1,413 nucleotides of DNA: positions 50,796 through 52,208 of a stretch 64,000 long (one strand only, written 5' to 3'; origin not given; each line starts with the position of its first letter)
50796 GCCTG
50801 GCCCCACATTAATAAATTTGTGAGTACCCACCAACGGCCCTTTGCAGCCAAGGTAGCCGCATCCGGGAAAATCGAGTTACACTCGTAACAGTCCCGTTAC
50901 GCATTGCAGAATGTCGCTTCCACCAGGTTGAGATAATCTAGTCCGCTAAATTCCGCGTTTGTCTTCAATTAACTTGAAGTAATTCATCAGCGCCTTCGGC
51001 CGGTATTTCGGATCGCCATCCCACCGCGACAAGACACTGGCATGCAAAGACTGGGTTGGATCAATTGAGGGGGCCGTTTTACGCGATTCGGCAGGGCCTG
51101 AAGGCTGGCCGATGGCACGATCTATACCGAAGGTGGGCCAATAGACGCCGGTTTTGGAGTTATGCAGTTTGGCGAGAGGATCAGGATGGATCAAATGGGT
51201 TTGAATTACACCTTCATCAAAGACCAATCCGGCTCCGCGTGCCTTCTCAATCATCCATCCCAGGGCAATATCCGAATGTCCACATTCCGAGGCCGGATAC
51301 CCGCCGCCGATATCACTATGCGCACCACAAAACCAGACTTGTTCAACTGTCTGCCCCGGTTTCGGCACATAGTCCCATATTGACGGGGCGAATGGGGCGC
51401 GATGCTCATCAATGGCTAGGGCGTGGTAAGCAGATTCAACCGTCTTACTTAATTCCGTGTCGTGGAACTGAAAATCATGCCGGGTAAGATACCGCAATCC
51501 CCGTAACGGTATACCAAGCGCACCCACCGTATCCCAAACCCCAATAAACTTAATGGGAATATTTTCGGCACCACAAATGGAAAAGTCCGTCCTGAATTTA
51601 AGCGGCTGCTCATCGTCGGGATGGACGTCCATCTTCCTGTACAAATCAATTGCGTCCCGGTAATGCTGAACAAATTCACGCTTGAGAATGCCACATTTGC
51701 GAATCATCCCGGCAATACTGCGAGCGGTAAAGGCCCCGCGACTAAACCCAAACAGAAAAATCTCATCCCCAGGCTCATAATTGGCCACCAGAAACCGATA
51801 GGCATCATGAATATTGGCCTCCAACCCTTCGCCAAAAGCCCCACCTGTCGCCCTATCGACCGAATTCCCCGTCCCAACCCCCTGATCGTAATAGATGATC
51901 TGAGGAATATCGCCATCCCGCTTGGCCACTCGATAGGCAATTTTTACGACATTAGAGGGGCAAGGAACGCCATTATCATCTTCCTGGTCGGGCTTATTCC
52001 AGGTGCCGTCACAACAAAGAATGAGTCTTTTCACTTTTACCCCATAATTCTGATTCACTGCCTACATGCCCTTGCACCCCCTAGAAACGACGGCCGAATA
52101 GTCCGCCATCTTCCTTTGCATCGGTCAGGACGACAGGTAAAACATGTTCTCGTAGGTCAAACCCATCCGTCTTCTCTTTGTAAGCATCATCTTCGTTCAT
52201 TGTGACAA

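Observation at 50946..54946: Four-gene operon behind the type I R-M genes: candidate ABC-three-component-like anti-phage system with a Tle1/DUF2235 lipase-fold effector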

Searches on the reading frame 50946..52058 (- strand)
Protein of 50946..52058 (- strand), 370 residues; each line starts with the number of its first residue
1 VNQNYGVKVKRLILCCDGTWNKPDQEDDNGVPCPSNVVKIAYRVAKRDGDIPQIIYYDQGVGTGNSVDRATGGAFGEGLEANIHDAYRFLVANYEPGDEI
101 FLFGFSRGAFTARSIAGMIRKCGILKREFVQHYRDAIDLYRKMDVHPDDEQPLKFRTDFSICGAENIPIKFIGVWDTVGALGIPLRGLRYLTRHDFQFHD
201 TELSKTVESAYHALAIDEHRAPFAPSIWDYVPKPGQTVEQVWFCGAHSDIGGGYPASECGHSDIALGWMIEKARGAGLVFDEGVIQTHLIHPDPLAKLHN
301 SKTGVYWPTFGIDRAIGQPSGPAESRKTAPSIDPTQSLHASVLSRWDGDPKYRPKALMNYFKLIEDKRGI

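Call 4: search_protein_families(library=pfam, proteins=[window:50946-52058:-], max_evalue=0.1)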
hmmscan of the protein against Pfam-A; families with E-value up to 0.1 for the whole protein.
window:50946-52058:- (370 aa): 1 family
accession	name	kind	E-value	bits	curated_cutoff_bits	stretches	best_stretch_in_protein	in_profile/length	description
PF09994.14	T6SS_Tle1-like_cat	-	5.8e-89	298.7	27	1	10-271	1-286/287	T6SS, Phospholipase effector Tle1-like, catalytic domain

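Call 5: search_protein_families(library=padloc, proteins=[window:50946-52058:-], max_evalue=0.1)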
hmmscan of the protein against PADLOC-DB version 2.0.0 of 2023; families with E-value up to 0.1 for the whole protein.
window:50946-52058:- (370 aa): 0 families

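Call 8: search_protein_families(library=ncbifam, proteins=[window:50946-52058:-], max_evalue=0.1)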
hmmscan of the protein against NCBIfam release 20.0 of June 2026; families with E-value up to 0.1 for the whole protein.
window:50946-52058:- (370 aa): 0 families

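Call 15: find_homologous_proteins(query=window:50946-52058:-, max_evalue=1e-10)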
Query window:50946-52058:- (370 aa): 7995 proteins with E <= 1e-10 among 8000 candidates; the best 120 are listed.
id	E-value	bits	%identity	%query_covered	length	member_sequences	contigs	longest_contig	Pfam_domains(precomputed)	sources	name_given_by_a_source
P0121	2.6e-233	792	92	98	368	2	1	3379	PF09994.15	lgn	-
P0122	4.5e-219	745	86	98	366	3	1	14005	PF09994.15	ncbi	-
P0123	2.0e-215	733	84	98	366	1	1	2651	PF09994.15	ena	-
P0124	2.3e-211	720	84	98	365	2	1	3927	PF09994.15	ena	-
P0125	3.2e-192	657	77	98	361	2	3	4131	PF09994.15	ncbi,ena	-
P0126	2.5e-175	601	71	97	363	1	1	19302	PF09994.15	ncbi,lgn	-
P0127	7.7e-175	600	71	98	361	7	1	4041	PF09994.15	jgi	jgi:uncharacterized protein (DUF2235 family)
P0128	1.4e-174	599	73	98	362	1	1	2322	PF09994.15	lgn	-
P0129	9.0e-171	586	71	98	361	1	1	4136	PF09994.15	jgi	jgi:uncharacterized protein (DUF2235 family)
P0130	6.2e-170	584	72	97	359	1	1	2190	PF09994.15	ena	-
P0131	1.0e-169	583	70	98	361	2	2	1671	PF09994.15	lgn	-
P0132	1.1e-169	583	71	98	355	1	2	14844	PF09994.15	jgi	jgi:uncharacterized protein (DUF2235 family)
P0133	8.4e-169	580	70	98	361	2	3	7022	PF09994.15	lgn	-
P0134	1.7e-168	579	70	98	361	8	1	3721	PF09994.15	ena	-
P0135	3.3e-168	578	71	98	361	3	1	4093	PF09994.15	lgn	-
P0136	1.0e-167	576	70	98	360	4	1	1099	PF09994.15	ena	-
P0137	1.5e-167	576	71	98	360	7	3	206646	PF09994.15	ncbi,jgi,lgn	ncbi:MAG TPA: DUF2235 domain-containing protein [Candidatus Binatia bacterium]|jgi:uncharacterized p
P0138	3.7e-167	574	70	97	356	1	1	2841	PF09994.15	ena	-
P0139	3.9e-167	574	70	98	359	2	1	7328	PF09994.15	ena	-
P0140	6.7e-167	574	70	98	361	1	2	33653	PF09994.15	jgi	jgi:uncharacterized protein (DUF2235 family)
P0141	1.1e-166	573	70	98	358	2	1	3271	PF09994.15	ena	-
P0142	1.4e-166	572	70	98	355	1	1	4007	PF09994.15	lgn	-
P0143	2.1e-166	572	69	98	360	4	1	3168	PF09994.15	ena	-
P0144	3.0e-166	571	69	98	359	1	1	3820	PF09994.15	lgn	-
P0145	4.9e-166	571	69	98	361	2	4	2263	PF09994.15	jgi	jgi:uncharacterized protein (DUF2235 family)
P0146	6.6e-166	570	70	98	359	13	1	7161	PF09994.15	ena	-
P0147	2.4e-165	568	69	98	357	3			PF09994.15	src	-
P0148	3.9e-165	568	68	98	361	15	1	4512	PF09994.15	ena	-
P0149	1.0e-164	566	69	98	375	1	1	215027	PF09994.15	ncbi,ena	-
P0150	1.1e-164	566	70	98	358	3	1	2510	PF09994.15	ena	-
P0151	1.1e-164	566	68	98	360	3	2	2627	PF09994.15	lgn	-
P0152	1.6e-164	566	68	98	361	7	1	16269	PF09994.15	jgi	jgi:uncharacterized protein (DUF2235 family)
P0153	2.0e-164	565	69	98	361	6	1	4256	PF09994.15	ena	-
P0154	3.5e-164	565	68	98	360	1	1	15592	PF09994.15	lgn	-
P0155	5.5e-164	564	68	98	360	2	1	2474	PF09994.15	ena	-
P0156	5.6e-164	564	69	98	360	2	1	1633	PF09994.15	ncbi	-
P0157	6.8e-164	564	71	98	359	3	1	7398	PF09994.15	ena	-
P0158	1.4e-163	563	68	98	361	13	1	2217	PF09994.15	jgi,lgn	jgi:uncharacterized protein (DUF2235 family)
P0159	1.7e-163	562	68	98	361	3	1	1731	PF09994.15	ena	-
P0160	1.9e-163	562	67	98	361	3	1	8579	PF09994.15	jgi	-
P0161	2.9e-162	558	67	98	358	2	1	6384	PF09994.15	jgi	-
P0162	2.9e-162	558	69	98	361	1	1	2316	PF09994.15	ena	-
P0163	3.1e-162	558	69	98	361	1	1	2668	PF09994.15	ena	-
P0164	5.2e-162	557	68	98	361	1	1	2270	PF09994.15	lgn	-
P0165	7.7e-162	557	67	97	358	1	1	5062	PF09994.15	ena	-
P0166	1.3e-161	556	68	98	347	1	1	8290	PF09994.15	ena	-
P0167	1.4e-161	556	69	98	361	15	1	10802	PF09994.15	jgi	jgi:uncharacterized protein (DUF2235 family)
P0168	5.1e-160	551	67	97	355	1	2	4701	PF09994.15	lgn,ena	-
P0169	7.4e-160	550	67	95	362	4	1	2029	PF09994.15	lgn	-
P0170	1.6e-159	549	66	97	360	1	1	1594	PF09994.15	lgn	-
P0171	3.0e-159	548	66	98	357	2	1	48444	PF09994.15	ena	-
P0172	3.6e-159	548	67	97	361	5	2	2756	PF09994.15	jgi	jgi:uncharacterized protein (DUF2235 family)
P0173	1.0e-158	547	69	98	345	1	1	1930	PF09994.15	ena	-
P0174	1.0e-158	547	67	97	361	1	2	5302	PF09994.15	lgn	-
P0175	1.8e-158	546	70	94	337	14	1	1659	PF09994.15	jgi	jgi:uncharacterized protein (DUF2235 family)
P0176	2.6e-158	545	65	98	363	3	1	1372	PF09994.15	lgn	-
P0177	3.0e-158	545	66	97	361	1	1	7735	PF09994.15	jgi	jgi:uncharacterized protein (DUF2235 family)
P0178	5.1e-158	544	66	98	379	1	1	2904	PF09994.15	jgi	jgi:uncharacterized protein (DUF2235 family)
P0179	5.5e-158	544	65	97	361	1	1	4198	PF09994.15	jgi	jgi:uncharacterized protein (DUF2235 family)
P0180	6.1e-158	544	67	97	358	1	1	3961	PF09994.15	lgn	-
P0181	6.5e-158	544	67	98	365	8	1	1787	PF09994.15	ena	-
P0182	7.7e-158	544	66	98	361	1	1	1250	PF09994.15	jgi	jgi:uncharacterized protein (DUF2235 family)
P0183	1.1e-157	543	68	95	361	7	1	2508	PF09994.15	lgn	-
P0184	1.1e-157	543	66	98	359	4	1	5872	PF09994.15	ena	-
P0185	2.4e-157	542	66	97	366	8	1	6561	PF09994.15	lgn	-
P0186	2.7e-157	542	65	98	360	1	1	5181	PF09994.15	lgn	-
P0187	4.7e-157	541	65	97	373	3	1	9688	PF09994.15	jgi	jgi:uncharacterized protein (DUF2235 family)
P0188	6.8e-157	541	67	98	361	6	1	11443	PF09994.15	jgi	jgi:uncharacterized protein (DUF2235 family)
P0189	7.1e-157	541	66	98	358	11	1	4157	PF09994.15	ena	-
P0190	1.5e-156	539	68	94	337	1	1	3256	PF09994.15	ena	-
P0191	1.5e-156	539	65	98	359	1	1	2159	PF09994.15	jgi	jgi:uncharacterized protein (DUF2235 family)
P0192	7.4e-156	537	66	98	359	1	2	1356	PF09994.15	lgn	-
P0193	1.3e-155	536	69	96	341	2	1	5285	PF09994.15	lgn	-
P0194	1.7e-155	536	67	98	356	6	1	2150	PF09994.15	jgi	-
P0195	2.3e-155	536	67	98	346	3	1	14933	PF09994.15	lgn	-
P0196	2.5e-155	535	66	98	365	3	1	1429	PF09994.15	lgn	-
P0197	3.0e-155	535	66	97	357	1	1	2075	PF09994.15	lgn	-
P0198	3.3e-155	535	66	98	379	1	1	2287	PF09994.15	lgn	-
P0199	3.5e-155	535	69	94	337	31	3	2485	PF09994.15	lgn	-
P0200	5.3e-155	534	63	97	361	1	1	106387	PF09994.15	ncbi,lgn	-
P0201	5.9e-155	534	64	97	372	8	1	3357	PF09994.15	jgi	jgi:uncharacterized protein (DUF2235 family)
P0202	7.7e-155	534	65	98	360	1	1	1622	PF09994.15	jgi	jgi:uncharacterized protein (DUF2235 family)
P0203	8.1e-155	534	66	97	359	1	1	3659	PF09994.15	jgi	jgi:uncharacterized protein (DUF2235 family)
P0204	8.5e-155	534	65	97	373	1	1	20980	PF09994.15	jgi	jgi:uncharacterized protein (DUF2235 family)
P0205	2.0e-154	532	67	98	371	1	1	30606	PF09994.15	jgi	jgi:uncharacterized protein (DUF2235 family)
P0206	2.2e-154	532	67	98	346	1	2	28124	PF09994.15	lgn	-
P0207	3.4e-154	532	65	98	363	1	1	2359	PF09994.15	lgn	-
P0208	3.9e-154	532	65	98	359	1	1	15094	PF09994.15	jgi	jgi:uncharacterized protein (DUF2235 family)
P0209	4.9e-154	531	66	97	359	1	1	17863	PF09994.15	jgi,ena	-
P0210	5.1e-154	531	66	98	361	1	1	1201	PF09994.15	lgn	-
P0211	5.6e-154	531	66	98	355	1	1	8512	PF09994.15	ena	-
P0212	5.7e-154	531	66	98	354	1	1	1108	PF09994.15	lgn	-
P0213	6.4e-154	531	63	97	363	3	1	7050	PF09994.15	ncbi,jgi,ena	ncbi:MAG: DUF2235 domain-containing protein [Thiohalobacteraceae bacterium]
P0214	7.3e-154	531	65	97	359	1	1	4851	PF09994.15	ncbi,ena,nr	ncbi:MAG TPA: DUF2235 domain-containing protein [Polyangiales bacterium]|nr:DUF2235 domain-containin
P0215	7.3e-154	531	65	96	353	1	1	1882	PF09994.15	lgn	-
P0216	2.7e-153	529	65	98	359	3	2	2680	PF09994.15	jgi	jgi:uncharacterized protein (DUF2235 family)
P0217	3.0e-153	529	68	94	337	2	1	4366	PF09994.15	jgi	-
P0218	6.4e-153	527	67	97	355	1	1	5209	PF09994.15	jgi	jgi:uncharacterized protein (DUF2235 family)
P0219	6.9e-153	527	65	97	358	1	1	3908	PF09994.15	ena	-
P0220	7.1e-153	527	65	97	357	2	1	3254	PF09994.15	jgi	jgi:uncharacterized protein (DUF2235 family)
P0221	1.5e-152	526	65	97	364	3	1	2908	PF09994.15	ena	-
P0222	1.6e-152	526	65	98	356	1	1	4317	PF09994.15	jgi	jgi:uncharacterized protein (DUF2235 family)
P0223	3.3e-152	525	64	98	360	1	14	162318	PF09994.15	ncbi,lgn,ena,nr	ncbi:MAG: DUF2235 domain-containing protein [Planctomycetota bacterium]|nr:MAG: DUF2235 domain-conta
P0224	4.8e-152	525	64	99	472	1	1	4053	PF09994.15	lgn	-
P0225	7.3e-152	524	65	98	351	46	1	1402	PF09994.15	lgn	-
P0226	1.0e-151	524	65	98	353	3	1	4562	PF09994.15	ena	-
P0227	1.3e-151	523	68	92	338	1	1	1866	PF09994.15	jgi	-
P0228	1.7e-151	523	65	97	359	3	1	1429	PF09994.15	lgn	-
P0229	2.4e-151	522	65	97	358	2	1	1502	PF09994.15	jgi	jgi:uncharacterized protein (DUF2235 family)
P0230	2.5e-151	522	64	97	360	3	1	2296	PF09994.15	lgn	-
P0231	2.6e-151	522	67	96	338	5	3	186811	PF09994.15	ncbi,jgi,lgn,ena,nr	ncbi:MAG TPA: DUF2235 domain-containing protein [Burkholderiales bacterium]|nr:DUF2235 domain-contai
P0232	2.8e-151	522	62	97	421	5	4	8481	PF09994.15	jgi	jgi:uncharacterized protein (DUF2235 family)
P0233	3.0e-151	522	65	98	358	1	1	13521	PF09994.15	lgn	-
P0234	3.5e-151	522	66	97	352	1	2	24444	PF09994.15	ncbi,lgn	-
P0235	3.7e-151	522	67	95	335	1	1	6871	PF09994.15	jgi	jgi:uncharacterized protein (DUF2235 family)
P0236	3.9e-151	522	64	98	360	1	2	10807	PF09994.15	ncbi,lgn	-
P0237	4.0e-151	522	64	98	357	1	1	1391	PF09994.15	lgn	-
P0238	5.2e-151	521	62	98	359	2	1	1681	PF09994.15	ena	-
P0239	5.7e-151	521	64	97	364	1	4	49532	PF09994.15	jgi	jgi:uncharacterized protein (DUF2235 family)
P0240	7.3e-151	521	64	98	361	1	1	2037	PF09994.15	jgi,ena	-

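Call 23: find_related_loci(query=window:50946-52058:-, collection=metagenome_contigs, flank=10000)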
Query window:50946-52058:- (370 aa) in metagenome_contigs; peptide patterns used: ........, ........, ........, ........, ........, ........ (x = any residue, [..] = any of these).
49 stretches matched a pattern; 10 encode a relative of the query (tblastn E <= 1e-3); 10 distinct loci.
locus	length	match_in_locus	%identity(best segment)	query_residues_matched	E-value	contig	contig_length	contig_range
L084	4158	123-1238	57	6-369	4e-144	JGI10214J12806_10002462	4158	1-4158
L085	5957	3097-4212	57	6-369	7e-141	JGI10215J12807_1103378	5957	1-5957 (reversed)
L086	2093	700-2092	58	10-357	1e-130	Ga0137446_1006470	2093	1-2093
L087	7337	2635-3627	54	11-358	9e-117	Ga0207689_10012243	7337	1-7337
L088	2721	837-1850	52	6-360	2e-119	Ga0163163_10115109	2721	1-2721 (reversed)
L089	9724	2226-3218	53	12-358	3e-113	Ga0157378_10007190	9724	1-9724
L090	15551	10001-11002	52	7-357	4e-113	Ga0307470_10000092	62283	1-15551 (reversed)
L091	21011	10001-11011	53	6-357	5e-112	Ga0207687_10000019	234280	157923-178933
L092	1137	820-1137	75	9-113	1e-53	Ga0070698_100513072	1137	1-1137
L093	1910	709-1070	44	7-122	9e-14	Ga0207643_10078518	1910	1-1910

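Call 24: find_encoding_contigs(protein=P0122, flank=8000, max_places=3)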
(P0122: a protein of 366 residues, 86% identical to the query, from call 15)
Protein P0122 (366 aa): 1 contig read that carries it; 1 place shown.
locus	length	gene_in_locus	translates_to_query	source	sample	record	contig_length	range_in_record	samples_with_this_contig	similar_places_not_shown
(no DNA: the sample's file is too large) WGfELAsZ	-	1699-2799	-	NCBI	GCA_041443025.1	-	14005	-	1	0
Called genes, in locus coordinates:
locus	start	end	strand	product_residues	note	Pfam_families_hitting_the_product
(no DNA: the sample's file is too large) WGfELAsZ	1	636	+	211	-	?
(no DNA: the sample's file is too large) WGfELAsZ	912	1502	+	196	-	-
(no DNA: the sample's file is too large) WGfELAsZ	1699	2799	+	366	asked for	PF09994:T6SS_Tle1-like_cat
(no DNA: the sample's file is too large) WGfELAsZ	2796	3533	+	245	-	PF20613:HipA_2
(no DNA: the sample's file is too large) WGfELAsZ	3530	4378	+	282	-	PF11236:DUF3037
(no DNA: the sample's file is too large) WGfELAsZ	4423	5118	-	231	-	PF00596:Aldolase_II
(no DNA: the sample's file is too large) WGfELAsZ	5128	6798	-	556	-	PF00370:FGGY_N, PF02782:FGGY_C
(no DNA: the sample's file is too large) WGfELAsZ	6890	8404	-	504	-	PF02610:AraA_N, PF24856:AraA_central, PF11762:Arabinose_Iso_C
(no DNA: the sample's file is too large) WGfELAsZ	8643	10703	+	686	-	PF04851:ResIII, PF17757:UvrB_inter, PF27431:UvrB_3rd, PF00271:Helicase_C, PF12344:UvrB, PF02151:UVR (weak)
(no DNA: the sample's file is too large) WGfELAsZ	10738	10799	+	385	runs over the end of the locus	PF02518:HATPase_c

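Call 25: find_encoding_contigs(protein=P0126, flank=8000, max_places=3)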
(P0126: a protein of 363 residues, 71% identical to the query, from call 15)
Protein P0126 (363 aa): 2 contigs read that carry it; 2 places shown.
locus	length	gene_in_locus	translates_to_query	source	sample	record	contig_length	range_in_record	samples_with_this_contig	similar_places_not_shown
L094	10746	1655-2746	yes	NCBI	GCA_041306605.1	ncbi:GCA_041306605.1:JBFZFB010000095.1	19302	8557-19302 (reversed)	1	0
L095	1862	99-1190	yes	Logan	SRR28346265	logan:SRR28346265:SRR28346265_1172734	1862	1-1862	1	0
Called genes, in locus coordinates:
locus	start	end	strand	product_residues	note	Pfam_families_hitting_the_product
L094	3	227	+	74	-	?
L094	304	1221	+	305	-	PF03783:CsgG, PF14326:DUF4384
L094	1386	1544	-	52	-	-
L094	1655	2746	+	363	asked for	PF09994:T6SS_Tle1-like_cat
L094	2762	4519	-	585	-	PF01451:LMWPc, PF00989:PAS, PF08448:PAS_4, PF13188:PAS_8 (weak), PF13426:PAS_9, PF00158:Sigma54_activat, PF14532:Sigma54_activ_2, PF25601:AAA_lid_14, +2 more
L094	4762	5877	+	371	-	PF01636:APH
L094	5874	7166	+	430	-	PF00390:malic, PF03949:Malic_M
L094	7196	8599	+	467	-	-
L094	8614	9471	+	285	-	PF02585:PIG-L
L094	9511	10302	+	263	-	PF01182:Glucosamine_iso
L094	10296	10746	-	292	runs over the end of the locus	PF25084:LbH_EIF2B (faint), PF25087:GMPPB_C, PF00132:Hexapep (weak)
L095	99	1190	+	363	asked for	PF09994:T6SS_Tle1-like_cat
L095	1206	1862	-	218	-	?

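Call 31: search_solved_structures(query=window:50946-52058:-, max_evalue=0.01, show_alignments=1)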
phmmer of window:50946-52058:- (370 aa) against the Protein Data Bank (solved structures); distinct sequences matched with E-value up to 0.01: 1.
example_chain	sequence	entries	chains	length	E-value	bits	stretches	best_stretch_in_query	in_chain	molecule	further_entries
9j3f_A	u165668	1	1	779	0.00021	23.6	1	159-263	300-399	Tle1 phospholipase domain-containing protein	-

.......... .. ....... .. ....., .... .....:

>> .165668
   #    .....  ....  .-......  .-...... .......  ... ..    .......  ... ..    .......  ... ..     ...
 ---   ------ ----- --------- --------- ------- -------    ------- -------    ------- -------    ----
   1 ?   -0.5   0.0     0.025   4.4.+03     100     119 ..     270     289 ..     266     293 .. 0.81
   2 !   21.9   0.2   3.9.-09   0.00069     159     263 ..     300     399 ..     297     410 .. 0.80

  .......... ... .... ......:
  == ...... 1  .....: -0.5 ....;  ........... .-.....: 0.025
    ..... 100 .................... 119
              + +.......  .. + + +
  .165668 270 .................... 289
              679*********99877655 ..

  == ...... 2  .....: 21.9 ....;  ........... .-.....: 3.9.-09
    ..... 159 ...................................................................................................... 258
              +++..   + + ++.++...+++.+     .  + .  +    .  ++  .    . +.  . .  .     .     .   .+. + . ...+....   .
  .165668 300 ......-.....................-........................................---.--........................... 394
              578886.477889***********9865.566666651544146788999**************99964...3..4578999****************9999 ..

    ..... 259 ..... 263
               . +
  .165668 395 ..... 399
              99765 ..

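Call 34: find_encoding_contigs(protein=P0137, flank=8000, max_places=4)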
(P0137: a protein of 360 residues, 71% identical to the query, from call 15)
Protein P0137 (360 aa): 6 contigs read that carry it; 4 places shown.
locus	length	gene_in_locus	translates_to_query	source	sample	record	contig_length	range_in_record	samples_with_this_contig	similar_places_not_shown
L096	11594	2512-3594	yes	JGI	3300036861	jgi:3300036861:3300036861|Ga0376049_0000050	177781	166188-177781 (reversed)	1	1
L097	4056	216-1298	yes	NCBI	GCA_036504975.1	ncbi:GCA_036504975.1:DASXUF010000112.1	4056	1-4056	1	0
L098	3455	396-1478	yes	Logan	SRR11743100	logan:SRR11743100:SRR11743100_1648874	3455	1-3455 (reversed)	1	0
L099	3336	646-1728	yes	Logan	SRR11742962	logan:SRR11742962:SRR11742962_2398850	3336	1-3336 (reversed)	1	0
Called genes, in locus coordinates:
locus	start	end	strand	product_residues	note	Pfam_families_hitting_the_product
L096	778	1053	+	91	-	PF02604:PhdYeFM_antitox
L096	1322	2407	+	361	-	PF00657:Lipase_GDSL, PF13472:Lipase_GDSL_2 (faint)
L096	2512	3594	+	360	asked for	PF09994:T6SS_Tle1-like_cat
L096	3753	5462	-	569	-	PF00528:BPD_transp_1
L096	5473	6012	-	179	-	PF01885:PTS_2-RNA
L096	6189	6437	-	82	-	PF03446:NAD_binding_2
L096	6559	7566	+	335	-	PF04392:ABC_sub_bind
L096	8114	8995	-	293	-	PF03446:NAD_binding_2, PF03807:F420_oxidored (weak), PF14833:NAD_binding_11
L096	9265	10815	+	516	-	PF02595:Gly_kinase, PF00512:HisKA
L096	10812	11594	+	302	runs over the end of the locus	PF12974:Phosphonate-bd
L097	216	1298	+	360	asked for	PF09994:T6SS_Tle1-like_cat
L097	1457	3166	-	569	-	PF00528:BPD_transp_1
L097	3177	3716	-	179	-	PF01885:PTS_2-RNA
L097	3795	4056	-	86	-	PF14833:NAD_binding_11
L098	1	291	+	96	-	?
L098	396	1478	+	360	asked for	PF09994:T6SS_Tle1-like_cat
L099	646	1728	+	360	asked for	PF09994:T6SS_Tle1-like_cat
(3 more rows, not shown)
